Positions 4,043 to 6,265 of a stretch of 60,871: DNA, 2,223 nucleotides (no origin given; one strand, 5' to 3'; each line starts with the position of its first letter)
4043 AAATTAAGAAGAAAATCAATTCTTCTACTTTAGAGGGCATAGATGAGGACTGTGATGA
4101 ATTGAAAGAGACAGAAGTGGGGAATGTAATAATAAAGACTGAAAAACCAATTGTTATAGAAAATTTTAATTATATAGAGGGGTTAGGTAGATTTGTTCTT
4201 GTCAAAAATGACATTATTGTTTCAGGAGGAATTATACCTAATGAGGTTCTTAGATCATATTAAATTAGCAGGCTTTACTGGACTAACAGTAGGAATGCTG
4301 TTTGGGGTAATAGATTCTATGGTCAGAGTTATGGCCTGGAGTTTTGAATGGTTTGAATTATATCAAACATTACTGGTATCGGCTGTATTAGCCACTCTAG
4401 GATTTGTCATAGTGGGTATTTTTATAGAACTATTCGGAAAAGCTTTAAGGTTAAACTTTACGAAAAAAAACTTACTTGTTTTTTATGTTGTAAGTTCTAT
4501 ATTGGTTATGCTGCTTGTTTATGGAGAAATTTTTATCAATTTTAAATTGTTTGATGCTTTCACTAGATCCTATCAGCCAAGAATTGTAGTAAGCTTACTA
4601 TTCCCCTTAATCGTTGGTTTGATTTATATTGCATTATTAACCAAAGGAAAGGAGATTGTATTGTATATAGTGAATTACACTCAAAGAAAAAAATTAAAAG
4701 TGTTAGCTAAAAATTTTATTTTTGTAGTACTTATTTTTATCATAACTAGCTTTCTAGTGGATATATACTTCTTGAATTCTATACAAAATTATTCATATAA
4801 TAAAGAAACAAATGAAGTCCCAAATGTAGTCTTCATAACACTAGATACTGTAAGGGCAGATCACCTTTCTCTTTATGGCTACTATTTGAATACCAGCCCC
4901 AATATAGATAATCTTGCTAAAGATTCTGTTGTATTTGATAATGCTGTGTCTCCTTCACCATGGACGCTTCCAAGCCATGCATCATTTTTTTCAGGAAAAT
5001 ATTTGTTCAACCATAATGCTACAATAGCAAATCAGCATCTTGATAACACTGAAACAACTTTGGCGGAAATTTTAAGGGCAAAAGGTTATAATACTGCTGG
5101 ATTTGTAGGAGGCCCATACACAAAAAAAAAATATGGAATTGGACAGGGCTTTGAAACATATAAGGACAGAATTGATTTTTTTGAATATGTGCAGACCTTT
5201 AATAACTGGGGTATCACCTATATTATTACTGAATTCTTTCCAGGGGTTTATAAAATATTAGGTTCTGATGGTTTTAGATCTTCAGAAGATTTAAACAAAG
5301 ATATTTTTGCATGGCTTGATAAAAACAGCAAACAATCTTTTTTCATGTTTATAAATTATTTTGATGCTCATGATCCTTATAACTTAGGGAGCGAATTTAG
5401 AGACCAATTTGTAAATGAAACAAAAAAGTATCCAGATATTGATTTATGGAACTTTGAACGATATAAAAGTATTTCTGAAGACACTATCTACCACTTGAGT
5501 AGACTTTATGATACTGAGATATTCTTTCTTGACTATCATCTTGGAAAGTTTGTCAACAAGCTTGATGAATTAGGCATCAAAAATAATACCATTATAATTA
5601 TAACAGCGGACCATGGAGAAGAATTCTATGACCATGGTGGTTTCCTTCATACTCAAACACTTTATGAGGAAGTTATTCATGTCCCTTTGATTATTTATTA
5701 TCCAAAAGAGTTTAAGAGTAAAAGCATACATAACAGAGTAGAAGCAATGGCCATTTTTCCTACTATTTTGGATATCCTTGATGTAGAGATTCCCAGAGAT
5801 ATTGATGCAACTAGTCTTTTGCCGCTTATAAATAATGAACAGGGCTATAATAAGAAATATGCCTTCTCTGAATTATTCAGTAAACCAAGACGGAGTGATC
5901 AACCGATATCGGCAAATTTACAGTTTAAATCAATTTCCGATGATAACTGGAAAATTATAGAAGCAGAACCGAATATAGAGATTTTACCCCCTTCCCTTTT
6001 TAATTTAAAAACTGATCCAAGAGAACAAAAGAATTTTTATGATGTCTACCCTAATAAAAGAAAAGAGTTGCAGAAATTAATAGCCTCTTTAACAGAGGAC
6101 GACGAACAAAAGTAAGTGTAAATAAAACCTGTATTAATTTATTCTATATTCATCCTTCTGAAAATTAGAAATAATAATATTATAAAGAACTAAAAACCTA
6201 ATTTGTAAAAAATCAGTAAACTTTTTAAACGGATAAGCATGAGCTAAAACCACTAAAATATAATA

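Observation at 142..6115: cysD-cysN flanked by two alkaline-phosphatase-superfamily enzymes, with no APS kinase or sulfotransferase: candidate non-canonical sulfation operon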

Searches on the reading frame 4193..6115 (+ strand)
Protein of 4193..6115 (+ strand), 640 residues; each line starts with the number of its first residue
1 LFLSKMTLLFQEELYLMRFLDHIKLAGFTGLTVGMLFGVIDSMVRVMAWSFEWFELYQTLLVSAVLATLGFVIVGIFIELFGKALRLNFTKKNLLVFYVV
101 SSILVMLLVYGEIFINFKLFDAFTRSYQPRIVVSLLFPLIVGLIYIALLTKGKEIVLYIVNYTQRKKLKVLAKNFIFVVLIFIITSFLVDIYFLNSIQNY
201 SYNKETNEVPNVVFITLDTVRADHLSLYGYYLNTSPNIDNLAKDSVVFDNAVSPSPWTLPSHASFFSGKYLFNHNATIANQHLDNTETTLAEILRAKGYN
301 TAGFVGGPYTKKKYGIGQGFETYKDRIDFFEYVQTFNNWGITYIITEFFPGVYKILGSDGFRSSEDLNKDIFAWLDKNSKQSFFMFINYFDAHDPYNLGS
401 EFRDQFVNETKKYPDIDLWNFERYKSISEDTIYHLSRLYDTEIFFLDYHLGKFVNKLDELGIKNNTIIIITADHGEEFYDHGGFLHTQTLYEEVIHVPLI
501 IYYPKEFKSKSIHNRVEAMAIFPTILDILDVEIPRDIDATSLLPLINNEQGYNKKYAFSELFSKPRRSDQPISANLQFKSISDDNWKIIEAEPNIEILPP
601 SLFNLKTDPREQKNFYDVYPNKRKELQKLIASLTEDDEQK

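Call 3: search_protein_families(library=pfam, proteins=[window:4193-6115:+], max_evalue=0.01)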
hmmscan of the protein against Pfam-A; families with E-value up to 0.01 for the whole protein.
window:4193-6115:+ (640 aa): 4 families
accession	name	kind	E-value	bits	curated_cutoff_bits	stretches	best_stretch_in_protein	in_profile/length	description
PF00884.28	Sulfatase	-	1.9e-51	175.6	25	1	210-531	1-301/301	Sulfatase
PF16347.10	SGSH_C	-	7.2e-16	59.2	29.3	1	483-629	4-144/154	N-sulphoglucosamine sulphohydrolase, C-terminal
PF01663.27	Phosphodiest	-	1.4e-09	38.4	23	1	212-481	1-228/342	Type I phosphodiesterase / nucleotide pyrophosphatase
PF02995.22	DUF229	-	0.00017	20.9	25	1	403-510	278-374/496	Protein of unknown function (DUF229)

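Call 4: search_protein_families(library=ncbifam, proteins=[window:4193-6115:+], max_evalue=0.01)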
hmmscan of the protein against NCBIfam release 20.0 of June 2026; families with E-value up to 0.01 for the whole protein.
window:4193-6115:+ (640 aa): 26 families (the best 25 are shown)
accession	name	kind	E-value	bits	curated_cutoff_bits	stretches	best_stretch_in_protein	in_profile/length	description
NF010322.0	PRK13759.1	equivalog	7.5e-42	143.4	481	2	377-629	196-449/486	arylsulfatase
NF045661.1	HdlasePehA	equivalog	3.3e-38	131.5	900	2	426-617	271-466/506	phosphoric/sulfuric ester hydrolase PehA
TIGR03417.1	chol_sulfatase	equivalog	1e-35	123.6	433.45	1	210-631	3-434/500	choline-sulfatase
NF052527.1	Mn_arylsulf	exception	1.7e-19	70.1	850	2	379-631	196-450/479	manganese-dependent arylsulfatase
NF007160.0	PRK09598.1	equivalog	5.3e-10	38.2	561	2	434-538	401-511/523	phosphoethanolamine--lipid A transferase EptA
NF028537.1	P_eth_NH2_trans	domain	6.2e-09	34.9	500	1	438-533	412-516/527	phosphoethanolamine--lipid A transferase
NF047438.1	polymyxin_MCR12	exception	9.3e-09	34.2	1200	1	432-503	416-490/548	MCR-12 family phosphoethanolamine--lipid A transferase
NF007933.0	PRK10649.1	subfamily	1.8e-08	33.4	404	1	185-301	213-324/577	phosphoethanolamine transferase CptA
NF038075.1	fam_STM4013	hypoth_equivalog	3e-08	33.5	250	1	211-273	9-68/261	STM4013/SEN3800 family hydrolase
NF038282.1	LapC_YejM_PbgA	exception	5.4e-07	28.3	825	1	420-527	396-498/584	LPS biosynthesis-modulating metalloenzyme YejM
NF012179.0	CptA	domain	1.3e-06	27.4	900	1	193-259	209-277/556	phosphoethanolamine transferase CptA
NF033409.0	poly_MCR3_broad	equivalog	7.7e-06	24.7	1075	1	426-507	399-483/535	MCR-3-related phosphoethanolamine--lipid A transferase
TIGR01307.1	pgm_bpd_ind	equivalog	6.7e-05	21.5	330.65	1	446-543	414-504/504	2,3-bisphosphoglycerate-independent phosphoglycerate mutase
NF008619.0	PRK11598.1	equivalog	9.9e-05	21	660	1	434-510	416-495/546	phosphoethanolamine transferase EptA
NF053859.1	polymyxin_MCR13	exception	0.0001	21.3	1250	1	430-507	407-487/541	MCR-13 family phosphoethanolamine--lipid A transferase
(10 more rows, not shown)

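Call 15: search_solved_structures(query=window:4193-6115:+, max_evalue=0.001, show_alignments=3)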
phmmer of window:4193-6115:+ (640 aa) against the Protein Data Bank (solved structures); distinct sequences matched with E-value up to 0.001: 75 (the best 60 are shown).
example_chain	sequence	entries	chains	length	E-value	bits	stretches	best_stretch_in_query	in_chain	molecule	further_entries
5g2v_A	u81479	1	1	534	3.7e-32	115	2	437-632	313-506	N-ACETYLGLUCOSAMINE-6-SULFATASE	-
4upi_A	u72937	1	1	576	3e-25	92.1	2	443-629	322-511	SULFATASE FAMILY PROTEIN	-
3ed4_A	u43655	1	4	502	9.7e-25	90.5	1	209-627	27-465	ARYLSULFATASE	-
9ihk_D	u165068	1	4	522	5e-24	88.1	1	228-620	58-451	Sulfatase_S1_30A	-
2w8s_A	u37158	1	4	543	1.5e-22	83.2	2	429-615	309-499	PHOSPHONATE MONOESTER HYDROLASE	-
7oz8_AAA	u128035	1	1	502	2.8e-22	82.3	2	378-556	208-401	Choline-sulfatase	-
4upl_A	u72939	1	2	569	4.7e-22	81.6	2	208-300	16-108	SULFATASE FAMILY PROTEIN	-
9s03_A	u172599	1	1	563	6.8e-22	81.1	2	441-626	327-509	Putative sulfatase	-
7p24_AAA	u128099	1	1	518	8e-22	80.8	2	436-618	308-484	Mucin-desulfating sulfatase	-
4upk_A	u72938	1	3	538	8.8e-22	80.7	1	429-562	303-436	PHOSPHONATE MONOESTER HYDROLASE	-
2vqr_A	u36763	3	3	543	3.8e-21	78.6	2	439-617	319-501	PUTATIVE SULFATASE | Multifunctional alkaline phosphatase superfamily protein pRL90232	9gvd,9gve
8di0_A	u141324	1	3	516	1.6e-20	76.5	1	380-544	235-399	Arylsulfatase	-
7stt_A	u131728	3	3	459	1.6e-20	76.5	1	208-631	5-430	N-acetylgalactosamine-6-sulfatase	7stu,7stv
6hr5_A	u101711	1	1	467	2.5e-19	72.6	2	433-629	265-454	Alpha-L-rhamnosidase/sulfatase (GH78)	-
9bas_B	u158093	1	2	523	6.8e-19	71.2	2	206-323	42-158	S1_15A sulfatase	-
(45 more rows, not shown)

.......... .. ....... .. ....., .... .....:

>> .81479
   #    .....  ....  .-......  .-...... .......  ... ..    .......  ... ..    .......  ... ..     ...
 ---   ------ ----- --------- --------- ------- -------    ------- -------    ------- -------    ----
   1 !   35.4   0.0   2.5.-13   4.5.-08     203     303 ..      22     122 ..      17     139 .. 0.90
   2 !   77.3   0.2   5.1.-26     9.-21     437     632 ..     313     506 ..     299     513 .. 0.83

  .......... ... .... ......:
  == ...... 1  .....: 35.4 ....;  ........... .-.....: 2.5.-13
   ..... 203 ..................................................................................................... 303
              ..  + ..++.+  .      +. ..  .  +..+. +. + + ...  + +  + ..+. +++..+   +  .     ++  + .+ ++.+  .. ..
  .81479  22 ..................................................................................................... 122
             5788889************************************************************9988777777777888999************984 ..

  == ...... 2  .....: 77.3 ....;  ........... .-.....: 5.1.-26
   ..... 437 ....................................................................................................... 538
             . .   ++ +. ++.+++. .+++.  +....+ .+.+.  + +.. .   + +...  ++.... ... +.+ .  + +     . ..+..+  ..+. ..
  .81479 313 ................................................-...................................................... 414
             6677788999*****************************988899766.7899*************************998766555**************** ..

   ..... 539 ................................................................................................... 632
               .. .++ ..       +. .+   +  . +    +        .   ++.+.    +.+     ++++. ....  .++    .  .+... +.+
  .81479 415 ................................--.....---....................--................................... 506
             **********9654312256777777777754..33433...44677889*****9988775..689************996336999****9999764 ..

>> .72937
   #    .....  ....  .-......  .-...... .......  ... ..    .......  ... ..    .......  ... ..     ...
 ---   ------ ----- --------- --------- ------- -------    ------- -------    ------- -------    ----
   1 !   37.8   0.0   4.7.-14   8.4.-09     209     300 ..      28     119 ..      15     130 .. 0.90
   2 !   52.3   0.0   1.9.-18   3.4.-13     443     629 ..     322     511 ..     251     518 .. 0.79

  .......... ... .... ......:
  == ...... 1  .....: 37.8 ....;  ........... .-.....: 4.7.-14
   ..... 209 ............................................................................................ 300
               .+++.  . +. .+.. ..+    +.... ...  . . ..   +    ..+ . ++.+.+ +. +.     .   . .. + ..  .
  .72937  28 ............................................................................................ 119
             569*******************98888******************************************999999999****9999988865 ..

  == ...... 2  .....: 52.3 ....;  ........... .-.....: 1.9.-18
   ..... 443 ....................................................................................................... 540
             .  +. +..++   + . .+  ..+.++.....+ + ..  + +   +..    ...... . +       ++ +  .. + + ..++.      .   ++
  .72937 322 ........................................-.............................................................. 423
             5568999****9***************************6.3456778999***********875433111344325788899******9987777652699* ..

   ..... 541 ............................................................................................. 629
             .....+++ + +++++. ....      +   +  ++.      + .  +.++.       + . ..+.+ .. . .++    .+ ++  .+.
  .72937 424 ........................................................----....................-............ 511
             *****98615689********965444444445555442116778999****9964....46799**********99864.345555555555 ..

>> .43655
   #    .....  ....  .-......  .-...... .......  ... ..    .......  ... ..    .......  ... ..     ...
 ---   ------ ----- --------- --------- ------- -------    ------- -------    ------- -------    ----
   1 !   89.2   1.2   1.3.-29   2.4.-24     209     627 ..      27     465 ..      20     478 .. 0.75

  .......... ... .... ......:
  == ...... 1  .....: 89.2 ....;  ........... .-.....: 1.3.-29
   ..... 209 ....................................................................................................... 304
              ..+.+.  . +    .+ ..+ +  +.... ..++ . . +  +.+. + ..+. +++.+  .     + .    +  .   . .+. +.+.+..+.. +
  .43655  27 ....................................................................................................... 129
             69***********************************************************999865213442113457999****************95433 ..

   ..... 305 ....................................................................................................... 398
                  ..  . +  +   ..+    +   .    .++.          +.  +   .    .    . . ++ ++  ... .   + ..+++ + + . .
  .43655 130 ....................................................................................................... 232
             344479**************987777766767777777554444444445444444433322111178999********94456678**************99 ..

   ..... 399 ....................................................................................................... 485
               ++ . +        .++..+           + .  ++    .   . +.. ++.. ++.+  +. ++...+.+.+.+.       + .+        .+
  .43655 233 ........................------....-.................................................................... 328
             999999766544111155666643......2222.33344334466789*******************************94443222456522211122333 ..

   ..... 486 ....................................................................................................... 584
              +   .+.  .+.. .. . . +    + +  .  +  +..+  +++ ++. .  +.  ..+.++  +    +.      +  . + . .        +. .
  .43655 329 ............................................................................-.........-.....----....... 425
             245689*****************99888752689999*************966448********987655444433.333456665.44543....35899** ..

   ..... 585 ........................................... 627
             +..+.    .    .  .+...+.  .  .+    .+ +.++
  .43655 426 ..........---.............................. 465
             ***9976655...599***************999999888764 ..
